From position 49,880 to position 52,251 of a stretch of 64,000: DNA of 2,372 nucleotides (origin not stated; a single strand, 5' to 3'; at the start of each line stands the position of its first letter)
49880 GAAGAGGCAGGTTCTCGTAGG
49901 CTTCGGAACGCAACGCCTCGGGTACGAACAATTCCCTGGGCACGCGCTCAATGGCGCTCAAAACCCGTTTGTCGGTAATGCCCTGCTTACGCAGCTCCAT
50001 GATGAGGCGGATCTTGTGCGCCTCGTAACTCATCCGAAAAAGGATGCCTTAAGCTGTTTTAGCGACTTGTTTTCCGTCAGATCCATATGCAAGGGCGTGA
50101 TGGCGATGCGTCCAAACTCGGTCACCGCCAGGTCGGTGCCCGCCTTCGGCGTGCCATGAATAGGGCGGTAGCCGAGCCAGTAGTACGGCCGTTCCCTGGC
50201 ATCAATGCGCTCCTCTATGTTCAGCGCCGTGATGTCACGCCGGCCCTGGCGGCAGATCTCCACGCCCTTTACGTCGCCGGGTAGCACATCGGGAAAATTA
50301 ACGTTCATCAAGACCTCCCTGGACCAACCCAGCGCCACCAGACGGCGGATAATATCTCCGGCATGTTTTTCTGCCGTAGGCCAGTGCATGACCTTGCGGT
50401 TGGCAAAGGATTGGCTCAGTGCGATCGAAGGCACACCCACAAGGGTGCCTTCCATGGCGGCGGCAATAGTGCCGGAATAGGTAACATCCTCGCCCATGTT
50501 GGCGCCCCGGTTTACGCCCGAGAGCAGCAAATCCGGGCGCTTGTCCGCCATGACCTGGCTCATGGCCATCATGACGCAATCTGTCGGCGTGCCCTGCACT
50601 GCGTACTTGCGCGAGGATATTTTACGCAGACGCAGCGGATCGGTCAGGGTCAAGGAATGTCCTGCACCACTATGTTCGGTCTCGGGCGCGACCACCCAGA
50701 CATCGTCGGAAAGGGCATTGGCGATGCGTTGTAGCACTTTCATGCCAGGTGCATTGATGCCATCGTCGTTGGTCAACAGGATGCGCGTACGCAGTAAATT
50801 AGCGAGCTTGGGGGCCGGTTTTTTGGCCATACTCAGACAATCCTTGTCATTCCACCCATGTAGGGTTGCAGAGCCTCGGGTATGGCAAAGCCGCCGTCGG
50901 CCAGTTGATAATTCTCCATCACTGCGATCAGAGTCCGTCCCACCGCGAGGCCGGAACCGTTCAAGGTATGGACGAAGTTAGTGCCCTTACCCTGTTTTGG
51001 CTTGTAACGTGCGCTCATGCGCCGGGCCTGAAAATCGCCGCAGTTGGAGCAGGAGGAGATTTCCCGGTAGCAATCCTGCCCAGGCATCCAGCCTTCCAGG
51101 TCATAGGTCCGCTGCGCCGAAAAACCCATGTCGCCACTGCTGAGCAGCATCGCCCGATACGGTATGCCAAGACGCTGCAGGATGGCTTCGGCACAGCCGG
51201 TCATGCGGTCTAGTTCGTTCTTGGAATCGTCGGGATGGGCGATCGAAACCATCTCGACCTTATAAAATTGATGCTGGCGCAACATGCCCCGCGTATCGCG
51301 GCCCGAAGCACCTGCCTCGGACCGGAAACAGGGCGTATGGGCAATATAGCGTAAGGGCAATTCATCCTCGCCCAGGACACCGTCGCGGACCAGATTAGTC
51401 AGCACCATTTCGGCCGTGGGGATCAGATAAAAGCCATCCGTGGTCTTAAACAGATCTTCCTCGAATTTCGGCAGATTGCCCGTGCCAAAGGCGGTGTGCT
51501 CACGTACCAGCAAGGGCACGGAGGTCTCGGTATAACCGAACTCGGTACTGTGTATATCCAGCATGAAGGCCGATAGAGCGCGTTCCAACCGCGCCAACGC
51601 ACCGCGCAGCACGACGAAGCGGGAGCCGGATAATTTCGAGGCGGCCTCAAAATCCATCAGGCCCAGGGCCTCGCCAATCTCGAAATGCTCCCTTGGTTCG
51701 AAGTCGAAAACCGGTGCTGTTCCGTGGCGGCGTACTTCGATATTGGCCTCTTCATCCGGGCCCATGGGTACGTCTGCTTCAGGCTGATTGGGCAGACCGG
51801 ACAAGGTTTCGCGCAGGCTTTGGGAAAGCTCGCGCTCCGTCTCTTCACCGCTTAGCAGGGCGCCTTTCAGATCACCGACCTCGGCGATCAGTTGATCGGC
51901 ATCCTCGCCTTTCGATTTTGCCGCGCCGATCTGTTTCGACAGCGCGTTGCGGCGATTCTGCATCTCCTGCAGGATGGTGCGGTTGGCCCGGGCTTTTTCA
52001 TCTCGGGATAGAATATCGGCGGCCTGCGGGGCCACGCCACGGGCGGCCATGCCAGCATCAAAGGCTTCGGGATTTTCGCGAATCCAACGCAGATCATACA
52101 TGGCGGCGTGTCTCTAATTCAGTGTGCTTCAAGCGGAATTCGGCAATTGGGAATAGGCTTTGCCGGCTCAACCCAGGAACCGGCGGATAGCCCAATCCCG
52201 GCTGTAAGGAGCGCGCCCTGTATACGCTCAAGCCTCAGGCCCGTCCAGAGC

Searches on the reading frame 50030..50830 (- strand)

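Call 62: search_protein_families(library=pfam, proteins=[window:50030-50830:-], max_evalue=0.000001)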
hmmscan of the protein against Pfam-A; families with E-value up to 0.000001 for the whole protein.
window:50030-50830:- (266 aa): 1 family
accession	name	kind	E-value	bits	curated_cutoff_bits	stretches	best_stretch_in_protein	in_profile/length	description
PF01975.23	SurE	-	1e-63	215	22.1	1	17-200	1-187/189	Survival protein SurE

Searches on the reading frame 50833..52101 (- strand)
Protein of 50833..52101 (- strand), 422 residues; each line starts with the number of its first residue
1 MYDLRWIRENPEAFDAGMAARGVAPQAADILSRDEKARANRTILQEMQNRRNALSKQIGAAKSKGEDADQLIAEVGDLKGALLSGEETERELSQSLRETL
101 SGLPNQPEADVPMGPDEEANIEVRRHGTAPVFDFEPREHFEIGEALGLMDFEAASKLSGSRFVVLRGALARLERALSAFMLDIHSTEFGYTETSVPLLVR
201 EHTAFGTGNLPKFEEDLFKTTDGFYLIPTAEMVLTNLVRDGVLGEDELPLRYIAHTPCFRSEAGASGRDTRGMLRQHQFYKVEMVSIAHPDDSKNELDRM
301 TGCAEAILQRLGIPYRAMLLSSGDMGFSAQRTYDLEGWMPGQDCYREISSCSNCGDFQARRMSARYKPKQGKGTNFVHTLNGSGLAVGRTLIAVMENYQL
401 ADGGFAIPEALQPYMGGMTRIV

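Call 62: search_protein_families(library=pfam, proteins=[window:50833-52101:-], max_evalue=0.000001)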
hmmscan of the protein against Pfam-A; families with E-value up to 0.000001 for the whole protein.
window:50833-52101:- (422 aa): 2 families
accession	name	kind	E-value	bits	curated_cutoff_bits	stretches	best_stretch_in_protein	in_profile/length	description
PF00587.30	tRNA-synt_2b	-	1.7e-40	139.4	29.3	1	221-398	8-179/179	tRNA synthetase class II core domain (G, H, P, S and T)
PF02403.27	Seryl_tRNA_N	-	3e-24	85.8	28.2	1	1-107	1-108/108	Seryl-tRNA synthetase N-terminal domain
